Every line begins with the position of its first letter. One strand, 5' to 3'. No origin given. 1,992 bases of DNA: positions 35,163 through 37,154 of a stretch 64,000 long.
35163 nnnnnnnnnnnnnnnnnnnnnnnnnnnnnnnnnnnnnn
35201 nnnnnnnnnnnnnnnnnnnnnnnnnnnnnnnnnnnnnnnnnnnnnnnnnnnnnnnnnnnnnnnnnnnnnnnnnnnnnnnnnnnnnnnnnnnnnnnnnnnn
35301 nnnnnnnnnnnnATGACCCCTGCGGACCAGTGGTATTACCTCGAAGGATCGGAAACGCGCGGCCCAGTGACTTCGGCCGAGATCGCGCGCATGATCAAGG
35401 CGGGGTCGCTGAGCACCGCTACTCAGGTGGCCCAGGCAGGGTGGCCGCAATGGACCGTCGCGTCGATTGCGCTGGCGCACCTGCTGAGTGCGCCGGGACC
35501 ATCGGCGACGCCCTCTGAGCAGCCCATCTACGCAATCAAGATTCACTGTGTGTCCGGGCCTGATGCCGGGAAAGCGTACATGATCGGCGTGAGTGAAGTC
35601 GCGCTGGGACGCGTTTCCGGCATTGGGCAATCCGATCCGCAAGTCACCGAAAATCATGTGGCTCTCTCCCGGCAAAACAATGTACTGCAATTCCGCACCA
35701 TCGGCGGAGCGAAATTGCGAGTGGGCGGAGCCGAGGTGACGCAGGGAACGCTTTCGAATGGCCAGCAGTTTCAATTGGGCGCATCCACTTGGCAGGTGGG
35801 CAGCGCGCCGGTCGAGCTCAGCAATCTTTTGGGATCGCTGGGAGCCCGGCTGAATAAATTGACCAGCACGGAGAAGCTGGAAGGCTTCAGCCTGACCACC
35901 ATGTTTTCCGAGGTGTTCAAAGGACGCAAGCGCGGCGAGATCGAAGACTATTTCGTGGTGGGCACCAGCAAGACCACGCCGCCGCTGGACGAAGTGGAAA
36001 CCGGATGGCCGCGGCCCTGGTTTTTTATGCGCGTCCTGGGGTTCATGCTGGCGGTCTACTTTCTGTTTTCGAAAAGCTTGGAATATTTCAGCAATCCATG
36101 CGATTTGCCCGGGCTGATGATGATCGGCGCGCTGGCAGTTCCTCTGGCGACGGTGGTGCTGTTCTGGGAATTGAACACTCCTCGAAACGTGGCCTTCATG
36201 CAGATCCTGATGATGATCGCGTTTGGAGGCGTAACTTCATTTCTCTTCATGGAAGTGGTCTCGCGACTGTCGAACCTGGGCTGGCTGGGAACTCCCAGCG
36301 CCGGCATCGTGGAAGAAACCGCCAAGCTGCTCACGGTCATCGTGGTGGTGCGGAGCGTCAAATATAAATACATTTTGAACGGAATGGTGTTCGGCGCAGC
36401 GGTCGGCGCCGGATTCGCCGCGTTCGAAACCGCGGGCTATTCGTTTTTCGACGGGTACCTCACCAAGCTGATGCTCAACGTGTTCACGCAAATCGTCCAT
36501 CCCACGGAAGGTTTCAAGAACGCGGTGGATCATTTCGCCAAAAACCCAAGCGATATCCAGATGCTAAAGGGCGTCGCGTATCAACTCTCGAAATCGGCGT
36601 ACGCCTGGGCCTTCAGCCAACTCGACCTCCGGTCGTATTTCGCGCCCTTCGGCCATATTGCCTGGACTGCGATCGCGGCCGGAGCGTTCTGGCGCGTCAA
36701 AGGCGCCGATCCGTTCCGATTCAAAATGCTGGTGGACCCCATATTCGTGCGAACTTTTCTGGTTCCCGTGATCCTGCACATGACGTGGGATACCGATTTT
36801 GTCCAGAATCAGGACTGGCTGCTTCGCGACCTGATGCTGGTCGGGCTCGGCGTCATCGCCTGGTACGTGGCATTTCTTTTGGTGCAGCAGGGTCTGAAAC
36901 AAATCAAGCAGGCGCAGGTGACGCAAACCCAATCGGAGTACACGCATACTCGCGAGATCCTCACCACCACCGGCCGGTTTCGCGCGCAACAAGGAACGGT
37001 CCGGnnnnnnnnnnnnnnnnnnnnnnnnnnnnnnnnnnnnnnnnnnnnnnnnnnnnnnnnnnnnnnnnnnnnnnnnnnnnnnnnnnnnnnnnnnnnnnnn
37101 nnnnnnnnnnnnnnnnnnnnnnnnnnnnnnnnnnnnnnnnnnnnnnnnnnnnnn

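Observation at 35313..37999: GYF-like + FHA-like reader domains fused to a PrsW-type intramembrane protease and coupled to a double GNAT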

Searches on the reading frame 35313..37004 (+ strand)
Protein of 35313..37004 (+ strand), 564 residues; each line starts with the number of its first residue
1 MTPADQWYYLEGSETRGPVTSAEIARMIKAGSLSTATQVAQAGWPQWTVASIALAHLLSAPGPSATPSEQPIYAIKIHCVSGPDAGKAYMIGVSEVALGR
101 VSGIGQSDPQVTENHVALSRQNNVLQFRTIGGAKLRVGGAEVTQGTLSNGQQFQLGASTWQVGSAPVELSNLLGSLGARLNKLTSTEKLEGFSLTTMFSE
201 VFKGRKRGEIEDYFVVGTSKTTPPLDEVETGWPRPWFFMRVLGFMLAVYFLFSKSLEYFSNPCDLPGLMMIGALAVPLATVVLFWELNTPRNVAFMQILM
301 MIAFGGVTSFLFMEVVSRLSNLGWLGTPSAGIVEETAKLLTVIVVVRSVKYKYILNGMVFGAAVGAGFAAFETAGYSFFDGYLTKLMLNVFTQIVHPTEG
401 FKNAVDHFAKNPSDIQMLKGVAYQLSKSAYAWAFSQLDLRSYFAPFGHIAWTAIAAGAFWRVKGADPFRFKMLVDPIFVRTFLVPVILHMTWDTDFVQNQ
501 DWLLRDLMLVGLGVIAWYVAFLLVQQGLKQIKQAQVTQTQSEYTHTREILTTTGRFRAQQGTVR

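Call 3: search_protein_families(library=pfam, proteins=[window:35313-37004:+], max_evalue=0.1)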
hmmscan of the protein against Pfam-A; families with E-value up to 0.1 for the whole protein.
window:35313-37004:+ (564 aa): 3 families
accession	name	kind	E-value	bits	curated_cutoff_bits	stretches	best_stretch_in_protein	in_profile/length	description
PF13367.11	PrsW-protease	-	8.2e-18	65.1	23.5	2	298-381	18-103/196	PrsW family intramembrane metalloprotease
PF14237.11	GYF_2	-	4.8e-09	36.3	25.8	1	7-51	1-45/50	GYF domain 2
PF16697.10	Yop-YscD_cpl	-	0.0019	18.8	33.2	1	80-163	3-91/94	Inner membrane component of T3SS, cytoplasmic domain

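Call 6: find_homologous_proteins(query=window:35313-37004:+, max_evalue=0.00001)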
Query window:35313-37004:+ (564 aa): 1451 proteins with E <= 0.00001 among 8000 candidates; the best 120 are listed.
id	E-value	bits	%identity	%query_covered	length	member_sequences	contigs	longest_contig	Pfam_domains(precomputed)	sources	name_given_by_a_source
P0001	0.0e+0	1272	100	100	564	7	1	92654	PF13367.12,PF14237.12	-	-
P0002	0.0e+0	1041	80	100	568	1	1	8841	PF13367.12,PF14237.12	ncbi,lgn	-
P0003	6.3e-295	997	79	99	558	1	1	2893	PF13367.12,PF14237.12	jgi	jgi:RsiW-degrading membrane proteinase PrsW (M82 family)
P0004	5.9e-294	994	80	99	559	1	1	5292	PF13367.12,PF14237.12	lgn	-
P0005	4.2e-286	968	76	100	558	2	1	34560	PF13367.12,PF14237.12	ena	-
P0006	1.7e-282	956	76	99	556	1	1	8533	PF13367.12,PF14237.12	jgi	jgi:RsiW-degrading membrane proteinase PrsW (M82 family)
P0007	5.3e-277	938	74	100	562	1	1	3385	PF13367.12,PF14237.12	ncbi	-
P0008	4.3e-265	899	72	100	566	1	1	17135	PF13367.12,PF14237.12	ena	-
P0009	2.4e-262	890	70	99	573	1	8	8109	PF13367.12,PF14237.12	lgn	-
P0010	3.9e-255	866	69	97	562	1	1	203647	PF13367.12,PF14237.12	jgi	jgi:RsiW-degrading membrane proteinase PrsW (M82 family)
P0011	1.3e-253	861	68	99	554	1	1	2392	PF13367.12,PF14237.12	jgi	jgi:RsiW-degrading membrane proteinase PrsW (M82 family)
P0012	1.1e-252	858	67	100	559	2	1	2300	PF13367.12,PF14237.12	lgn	-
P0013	5.0e-251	852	67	99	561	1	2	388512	PF13367.12,PF14237.12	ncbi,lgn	-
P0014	4.4e-250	849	68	99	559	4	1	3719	PF13367.12,PF14237.12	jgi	jgi:RsiW-degrading membrane proteinase PrsW (M82 family)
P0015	7.3e-249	845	66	99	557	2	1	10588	PF13367.12,PF14237.12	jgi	jgi:RsiW-degrading membrane proteinase PrsW (M82 family)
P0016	1.4e-248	844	66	99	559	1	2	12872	PF13367.12,PF14237.12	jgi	jgi:RsiW-degrading membrane proteinase PrsW (M82 family)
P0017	4.8e-247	839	67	99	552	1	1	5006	PF13367.12,PF14237.12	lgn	-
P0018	5.6e-246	836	67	99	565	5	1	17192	PF13367.12,PF14237.12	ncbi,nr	ncbi:MAG TPA: PrsW family glutamic-type intramembrane protease [Bryobacteraceae bacterium]|nr:PrsW f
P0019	1.2e-245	834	67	99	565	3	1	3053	PF13367.12,PF14237.12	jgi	jgi:protease PrsW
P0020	1.8e-245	834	67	99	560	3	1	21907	PF13367.12,PF14237.12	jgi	jgi:RsiW-degrading membrane proteinase PrsW (M82 family)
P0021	2.6e-245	833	66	99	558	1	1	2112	PF13367.12,PF14237.12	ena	-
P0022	4.8e-245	832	67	96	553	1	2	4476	PF13367.12,PF14237.12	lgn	-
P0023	6.5e-245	832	68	97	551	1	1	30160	PF13367.12,PF14237.12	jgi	jgi:RsiW-degrading membrane proteinase PrsW (M82 family)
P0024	6.8e-245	832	67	99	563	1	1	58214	PF13367.12,PF14237.12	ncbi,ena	-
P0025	4.5e-244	829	67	99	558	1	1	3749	PF13367.12,PF14237.12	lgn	-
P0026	3.2e-243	826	66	99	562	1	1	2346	PF13367.12,PF14237.12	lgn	-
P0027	1.7e-242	824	66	99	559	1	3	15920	PF13367.12,PF14237.12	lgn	-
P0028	2.6e-242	823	65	99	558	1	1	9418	PF13367.12,PF14237.12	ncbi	-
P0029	1.9e-241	821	66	99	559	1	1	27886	PF13367.12,PF14237.12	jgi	jgi:protease PrsW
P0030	1.9e-241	821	66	99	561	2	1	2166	PF13367.12,PF14237.12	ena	-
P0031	5.7e-241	819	64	99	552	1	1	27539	PF13367.12,PF14237.12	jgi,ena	-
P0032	2.4e-240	817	66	99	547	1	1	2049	PF13367.12,PF14237.12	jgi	jgi:protease PrsW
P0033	2.8e-240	817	64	99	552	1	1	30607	PF13367.12,PF14237.12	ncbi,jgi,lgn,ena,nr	ncbi:MAG TPA: PrsW family glutamic-type intramembrane protease [Bryobacteraceae bacterium]|nr:PrsW f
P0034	3.2e-240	817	66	99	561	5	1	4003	PF13367.12,PF14237.12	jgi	-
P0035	5.3e-240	816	65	99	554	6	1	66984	PF13367.12,PF14237.12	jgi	jgi:protease PrsW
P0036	8.6e-240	815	65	99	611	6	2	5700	PF13367.12,PF14237.12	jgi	jgi:RsiW-degrading membrane proteinase PrsW (M82 family)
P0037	1.3e-239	815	65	99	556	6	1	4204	PF13367.12,PF14237.12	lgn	-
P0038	1.4e-239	814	65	99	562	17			PF13367.12,PF14237.12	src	-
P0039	2.4e-239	814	65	99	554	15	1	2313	PF13367.12,PF14237.12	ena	-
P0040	3.9e-238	810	64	99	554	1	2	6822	PF13367.12,PF14237.12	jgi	jgi:RsiW-degrading membrane proteinase PrsW (M82 family)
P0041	1.2e-236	805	67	95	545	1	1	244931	PF13367.12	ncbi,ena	-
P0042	4.1e-236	803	66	96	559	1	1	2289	PF13367.12,PF14237.12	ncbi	-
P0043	4.3e-236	803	85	75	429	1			PF13367.12,PF14237.12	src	-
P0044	5.9e-236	802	65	99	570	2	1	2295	PF13367.12,PF14237.12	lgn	-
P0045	6.7e-236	802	61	96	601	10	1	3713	PF13367.12,PF14237.12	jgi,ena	-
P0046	9.5e-236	802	63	99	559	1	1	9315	PF13367.12,PF14237.12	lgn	-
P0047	2.7e-235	800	66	96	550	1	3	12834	PF13367.12,PF14237.12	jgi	jgi:RsiW-degrading membrane proteinase PrsW (M82 family)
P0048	4.6e-235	799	64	99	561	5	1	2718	PF13367.12,PF14237.12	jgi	jgi:RsiW-degrading membrane proteinase PrsW (M82 family)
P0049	7.0e-235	799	65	99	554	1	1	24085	PF13367.12,PF14237.12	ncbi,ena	-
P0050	1.5e-234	798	65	99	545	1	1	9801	PF13367.12,PF14237.12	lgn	-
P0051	3.3e-232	790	65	99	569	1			PF13367.12,PF14237.12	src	-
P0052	2.4e-231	787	64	100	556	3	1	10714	PF13367.12,PF14237.12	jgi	jgi:RsiW-degrading membrane proteinase PrsW (M82 family)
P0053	8.4e-225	766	62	99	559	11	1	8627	PF13367.12,PF14237.12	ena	-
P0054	1.8e-224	765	62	99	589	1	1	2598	PF13367.12,PF14237.12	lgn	-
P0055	1.3e-221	755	59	99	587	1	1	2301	PF13367.12,PF14237.12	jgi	jgi:protease PrsW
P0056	3.9e-216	737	67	88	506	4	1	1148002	PF13367.12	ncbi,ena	-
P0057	2.5e-213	728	62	94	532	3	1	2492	PF13367.12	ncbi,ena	-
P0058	6.1e-213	726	58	98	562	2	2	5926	PF13367.12,PF14237.12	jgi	jgi:protease PrsW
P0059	1.6e-211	722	59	99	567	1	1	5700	PF13367.12,PF14237.12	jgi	jgi:RsiW-degrading membrane proteinase PrsW (M82 family)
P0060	1.8e-211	722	60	99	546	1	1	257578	PF13367.12,PF14237.12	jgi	-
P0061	2.1e-211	721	59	99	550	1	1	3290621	PF13367.12,PF14237.12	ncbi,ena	-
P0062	3.4e-211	721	60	99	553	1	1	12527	PF13367.12,PF14237.12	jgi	jgi:protease PrsW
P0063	7.4e-211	720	60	99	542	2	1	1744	PF13367.12,PF14237.12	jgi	jgi:RsiW-degrading membrane proteinase PrsW (M82 family)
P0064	8.3e-211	719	58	99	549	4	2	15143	PF13367.12,PF14237.12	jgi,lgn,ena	jgi:RsiW-degrading membrane proteinase PrsW (M82 family)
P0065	2.4e-209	715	59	99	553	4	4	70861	PF13367.12,PF14237.12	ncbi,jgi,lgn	ncbi:MAG: PrsW family glutamic-type intramembrane protease [Bryobacteraceae bacterium]|jgi:RsiW-degr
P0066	5.1e-207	707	58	99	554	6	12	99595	PF13367.12,PF14237.12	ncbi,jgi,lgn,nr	ncbi:MAG TPA: PrsW family glutamic-type intramembrane protease [Bryobacteraceae bacterium]|nr:PrsW f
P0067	1.2e-206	706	58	98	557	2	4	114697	PF13367.12,PF14237.12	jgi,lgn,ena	-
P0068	1.7e-206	705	59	98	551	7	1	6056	PF13367.12,PF14237.12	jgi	jgi:RsiW-degrading membrane proteinase PrsW (M82 family)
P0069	2.5e-206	705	58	99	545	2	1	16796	PF13367.12,PF14237.12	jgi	-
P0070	6.8e-206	703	58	98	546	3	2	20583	PF13367.12,PF14237.12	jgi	jgi:RsiW-degrading membrane proteinase PrsW (M82 family)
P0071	1.1e-205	702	58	98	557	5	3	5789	PF13367.12,PF14237.12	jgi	jgi:protease PrsW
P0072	2.5e-205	701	59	98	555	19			PF13367.12,PF14237.12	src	-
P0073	4.0e-205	701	58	97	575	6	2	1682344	PF13367.12,PF14237.12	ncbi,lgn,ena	-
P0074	5.7e-205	700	59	98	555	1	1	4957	PF13367.12,PF14237.12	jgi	jgi:RsiW-degrading membrane proteinase PrsW (M82 family)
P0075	2.7e-204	698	58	98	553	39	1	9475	PF13367.12,PF14237.12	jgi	jgi:RsiW-degrading membrane proteinase PrsW (M82 family)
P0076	2.9e-204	698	57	99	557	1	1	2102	PF13367.12,PF14237.12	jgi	jgi:RsiW-degrading membrane proteinase PrsW (M82 family)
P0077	8.7e-204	696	59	98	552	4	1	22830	PF13367.12,PF14237.12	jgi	jgi:protease PrsW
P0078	1.1e-203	696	58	98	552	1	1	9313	PF13367.12,PF14237.12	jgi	jgi:RsiW-degrading membrane proteinase PrsW (M82 family)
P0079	1.4e-203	696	58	98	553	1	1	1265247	PF13367.12,PF14237.12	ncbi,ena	-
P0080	2.3e-203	695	59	99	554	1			PF13367.12,PF14237.12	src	-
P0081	7.7e-203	693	59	98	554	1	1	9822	PF13367.12,PF14237.12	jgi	jgi:RsiW-degrading membrane proteinase PrsW (M82 family)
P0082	9.6e-203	693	57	95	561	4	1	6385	PF13367.12,PF14237.12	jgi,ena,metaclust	metaclust:\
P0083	1.1e-202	693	58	98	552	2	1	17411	PF13367.12,PF14237.12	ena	-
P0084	1.7e-202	692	58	98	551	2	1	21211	PF13367.12,PF14237.12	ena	-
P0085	1.8e-202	692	58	98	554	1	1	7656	PF13367.12,PF14237.12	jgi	jgi:RsiW-degrading membrane proteinase PrsW (M82 family)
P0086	2.0e-202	692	58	98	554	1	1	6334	PF13367.12,PF14237.12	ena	-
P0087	2.0e-202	692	59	98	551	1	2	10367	PF13367.12,PF14237.12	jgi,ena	-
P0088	2.8e-202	691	58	98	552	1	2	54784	PF13367.12,PF14237.12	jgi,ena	jgi:RsiW-degrading membrane proteinase PrsW (M82 family)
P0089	3.1e-202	691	57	98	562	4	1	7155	PF13367.12,PF14237.12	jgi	jgi:RsiW-degrading membrane proteinase PrsW (M82 family)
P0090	3.6e-202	691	57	99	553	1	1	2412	PF13367.12,PF14237.12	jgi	jgi:RsiW-degrading membrane proteinase PrsW (M82 family)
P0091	1.3e-201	689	58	95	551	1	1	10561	PF13367.12,PF14237.12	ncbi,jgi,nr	ncbi:MAG TPA: PrsW family glutamic-type intramembrane protease [Bryobacteraceae bacterium]|jgi:RsiW-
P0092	1.4e-201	689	58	98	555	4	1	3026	PF13367.12,PF14237.12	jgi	jgi:RsiW-degrading membrane proteinase PrsW (M82 family)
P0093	1.8e-201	689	57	98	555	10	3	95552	PF13367.12,PF14237.12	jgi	jgi:RsiW-degrading membrane proteinase PrsW (M82 family)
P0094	5.9e-201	687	56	99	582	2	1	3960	PF13367.12,PF14237.12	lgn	-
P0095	8.2e-201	686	58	98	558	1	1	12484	PF13367.12,PF14237.12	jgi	jgi:RsiW-degrading membrane proteinase PrsW (M82 family)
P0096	9.3e-201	686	58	98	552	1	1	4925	PF13367.12,PF14237.12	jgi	jgi:protease PrsW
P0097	1.3e-200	686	58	98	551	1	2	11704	PF13367.12,PF14237.12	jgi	jgi:RsiW-degrading membrane proteinase PrsW (M82 family)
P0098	4.6e-200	684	57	98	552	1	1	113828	PF13367.12,PF14237.12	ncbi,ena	-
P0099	9.1e-200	683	58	99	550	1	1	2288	PF13367.12,PF14237.12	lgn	-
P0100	9.2e-200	683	57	98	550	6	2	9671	PF13367.12,PF14237.12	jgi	jgi:RsiW-degrading membrane proteinase PrsW (M82 family)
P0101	9.9e-200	683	57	98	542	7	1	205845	PF13367.12,PF14237.12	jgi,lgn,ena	-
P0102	1.5e-199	682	57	98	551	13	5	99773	PF13367.12,PF14237.12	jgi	jgi:RsiW-degrading membrane proteinase PrsW (M82 family)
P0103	1.0e-198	680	58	98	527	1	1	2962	PF13367.12,PF14237.12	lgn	-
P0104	1.1e-198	679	57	98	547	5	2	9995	PF13367.12,PF14237.12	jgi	jgi:protease PrsW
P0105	1.4e-198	679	65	80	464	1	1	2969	PF13367.12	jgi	-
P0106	2.1e-198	678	57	98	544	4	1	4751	PF13367.12,PF14237.12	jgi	jgi:RsiW-degrading membrane proteinase PrsW (M82 family)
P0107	2.8e-198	678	57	98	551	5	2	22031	PF13367.12,PF14237.12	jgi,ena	jgi:RsiW-degrading membrane proteinase PrsW (M82 family)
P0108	5.7e-198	677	57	98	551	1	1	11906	PF13367.12,PF14237.12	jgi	jgi:RsiW-degrading membrane proteinase PrsW (M82 family)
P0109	1.4e-197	676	55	99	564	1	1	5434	PF13367.12,PF14237.12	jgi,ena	-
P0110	2.6e-197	675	57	99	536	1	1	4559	PF13367.12,PF14237.12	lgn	-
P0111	2.6e-197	675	57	98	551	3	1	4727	PF13367.12,PF14237.12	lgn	-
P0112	3.0e-197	675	57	98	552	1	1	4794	PF13367.12,PF14237.12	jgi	jgi:protease PrsW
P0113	4.3e-197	674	56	99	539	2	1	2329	PF13367.12,PF16697.11,PF14237.12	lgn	-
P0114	4.3e-197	674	56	99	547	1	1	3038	PF13367.12,PF14237.12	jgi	jgi:RsiW-degrading membrane proteinase PrsW (M82 family)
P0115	7.7e-192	657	56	99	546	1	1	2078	PF13367.12,PF14237.12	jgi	jgi:RsiW-degrading membrane proteinase PrsW (M82 family)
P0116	1.3e-190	653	55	99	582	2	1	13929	PF13367.12,PF14237.12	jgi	jgi:RsiW-degrading membrane proteinase PrsW (M82 family)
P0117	9.4e-190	650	68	75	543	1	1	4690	PF13367.12,PF14237.12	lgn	-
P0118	4.0e-189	648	59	92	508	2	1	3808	PF13367.12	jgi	-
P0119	7.3e-185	634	52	99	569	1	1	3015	PF13367.12,PF16697.11,PF14237.12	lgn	-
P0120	3.2e-184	632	55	98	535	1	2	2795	PF13367.12,PF14237.12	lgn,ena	-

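Call 7: find_related_loci(query=window:35313-37004:+, collection=genome_contigs, flank=6000)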
Query window:35313-37004:+ (564 aa) in genome_contigs; peptide patterns used: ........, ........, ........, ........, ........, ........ (x = any residue, [..] = any of these).
34 stretches matched a pattern; 2 encode a relative of the query (tblastn E <= 1e-3); 2 distinct loci.
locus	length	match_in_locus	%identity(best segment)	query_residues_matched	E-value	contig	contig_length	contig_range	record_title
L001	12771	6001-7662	76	1-559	0e+0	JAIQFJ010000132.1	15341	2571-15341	MAG: Terriglobia bacterium isolate SRVP_25 SR-VP_26_10_2019_C_20cm_scaffold_6196, whole genome shotgun sequence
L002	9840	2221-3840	44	1-555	2e-156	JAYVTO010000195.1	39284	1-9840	MAG: Acidobacteriaceae bacterium isolate GL74_UP_concoct_21 GL74_UP_concoct_21_194, whole genome shotgun sequence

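Call 11: find_related_loci(query=A1, collection=genome_contigs, flank=6000)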
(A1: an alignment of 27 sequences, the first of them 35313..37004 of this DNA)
Query A1 (564 aa) in genome_contigs; peptide patterns used: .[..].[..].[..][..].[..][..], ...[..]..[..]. (x = any residue, [..] = any of these).
269 stretches matched a pattern; 166 encode a relative of the query (tblastn E <= 1e-3); the best 80 are kept; 79 distinct loci.
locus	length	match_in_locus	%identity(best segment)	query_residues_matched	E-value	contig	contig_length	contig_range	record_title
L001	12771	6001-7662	76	1-559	0e+0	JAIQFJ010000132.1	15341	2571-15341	MAG: Terriglobia bacterium isolate SRVP_25 SR-VP_26_10_2019_C_20cm_scaffold_6196, whole genome shotgun sequence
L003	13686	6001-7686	68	1-563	0e+0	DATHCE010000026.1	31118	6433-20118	MAG TPA_asm: Bryobacteraceae bacterium isolate SMAG_U12359 k141_2239220, whole genome shotgun sequence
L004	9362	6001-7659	65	1-558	0e+0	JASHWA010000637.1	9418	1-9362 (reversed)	MAG: Bryobacteraceae bacterium isolate JOPF219 JOPF_NEAR_contig_1604256, whole genome shotgun sequence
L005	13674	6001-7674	68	1-558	0e+0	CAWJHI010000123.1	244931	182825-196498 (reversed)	MAG: Terriglobia bacterium isolate MFD09222.bin.3.117 genome assembly, contig: contig_86327, whole genome shotgun sequen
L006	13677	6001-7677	67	1-559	0e+0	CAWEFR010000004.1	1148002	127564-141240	MAG: Terriglobia bacterium isolate MFD00991.bin.2.29 genome assembly, contig: contig_28014, whole genome shotgun sequenc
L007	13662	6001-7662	66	1-559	0e+0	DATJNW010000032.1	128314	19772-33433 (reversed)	MAG TPA_asm: Bryobacteraceae bacterium isolate SMAG_U14871 k141_3474513, whole genome shotgun sequence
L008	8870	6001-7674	67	1-559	0e+0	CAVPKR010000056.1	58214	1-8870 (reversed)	MAG: Terriglobia bacterium isolate MFD10064.bin.2.14 genome assembly, contig: contig_120028, whole genome shotgun sequen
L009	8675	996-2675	67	1-558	0e+0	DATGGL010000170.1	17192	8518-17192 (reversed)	MAG TPA_asm: Bryobacteraceae bacterium isolate SMAG_U9753 k141_339047, whole genome shotgun sequence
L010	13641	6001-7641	64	1-558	0e+0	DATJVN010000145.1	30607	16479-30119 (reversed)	MAG TPA_asm: Bryobacteraceae bacterium isolate SMAG_U15074 k141_2650069, whole genome shotgun sequence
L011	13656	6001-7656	64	1-562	0e+0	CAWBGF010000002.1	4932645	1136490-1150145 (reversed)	MAG: Terriglobia bacterium isolate MFD09222.bin.1.41 genome assembly, contig: contig_58393, whole genome shotgun sequenc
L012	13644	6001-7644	59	1-558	0e+0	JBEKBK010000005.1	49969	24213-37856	MAG: Bryobacteraceae bacterium isolate SPRUCE 134 SPRUCE_134_5, whole genome shotgun sequence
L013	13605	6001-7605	58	6-553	0e+0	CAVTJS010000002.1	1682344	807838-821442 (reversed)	MAG: Bryobacterales bacterium isolate MFD05580.bin.2.3 genome assembly, contig: contig_22784, whole genome shotgun seque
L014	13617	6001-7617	59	4-557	0e+0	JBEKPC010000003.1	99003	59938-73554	MAG: Bryobacteraceae bacterium isolate SPRUCE 455 SPRUCE_455_3, whole genome shotgun sequence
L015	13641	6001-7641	59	1-559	0e+0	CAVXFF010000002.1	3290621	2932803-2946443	MAG: Terriglobia bacterium isolate MFD02416.bin.1.115 genome assembly, contig: contig_45140, whole genome shotgun sequen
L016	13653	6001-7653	58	1-559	0e+0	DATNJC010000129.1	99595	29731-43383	MAG TPA_asm: Bryobacteraceae bacterium isolate SMAG_U11389 k141_833595, whole genome shotgun sequence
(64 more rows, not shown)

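Call 16: search_protein_families(library=pfam, alignment_id=A1, max_evalue=0.1)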
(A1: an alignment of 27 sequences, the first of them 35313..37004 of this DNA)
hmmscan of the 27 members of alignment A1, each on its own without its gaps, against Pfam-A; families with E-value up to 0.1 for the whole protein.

A. member 1, window:35313-37004:+ (564 aa): 3 families
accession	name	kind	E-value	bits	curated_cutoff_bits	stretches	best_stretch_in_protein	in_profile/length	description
PF13367.11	PrsW-protease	-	8.2e-18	65.1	23.5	2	298-381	18-103/196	PrsW family intramembrane metalloprotease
PF14237.11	GYF_2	-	4.8e-09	36.3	25.8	1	7-51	1-45/50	GYF domain 2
PF16697.10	Yop-YscD_cpl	-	0.0019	18.8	33.2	1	80-163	3-91/94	Inner membrane component of T3SS, cytoplasmic domain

B. families by the number of members that match (of 27 scanned): 7 families
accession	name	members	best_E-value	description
PF13367.11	PrsW-protease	27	6.5e-24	PrsW family intramembrane metalloprotease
PF14237.11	GYF_2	26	4.2e-12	GYF domain 2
PF16697.10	Yop-YscD_cpl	24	2.9e-06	Inner membrane component of T3SS, cytoplasmic domain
PF03848.20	TehB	1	0.011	Tellurite resistance protein TehB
PF00498.31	FHA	1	0.023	FHA domain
PF10762.14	DUF2583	1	0.078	Protein of unknown function (DUF2583)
PF14159.11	CAAD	1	0.098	CAAD domains of cyanobacterial aminoacyl-tRNA synthetase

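Call 28: search_protein_families(library=ncbifam, proteins=[window:35313-37004:+], max_evalue=0.01)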
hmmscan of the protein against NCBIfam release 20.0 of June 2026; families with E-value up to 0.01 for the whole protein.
window:35313-37004:+ (564 aa): 1 family
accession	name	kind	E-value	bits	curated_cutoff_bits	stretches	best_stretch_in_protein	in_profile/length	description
NF033739.1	intramemb_PrsW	equivalog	6.8e-05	22.6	225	1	329-390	69-131/210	glutamic-type intramembrane protease PrsW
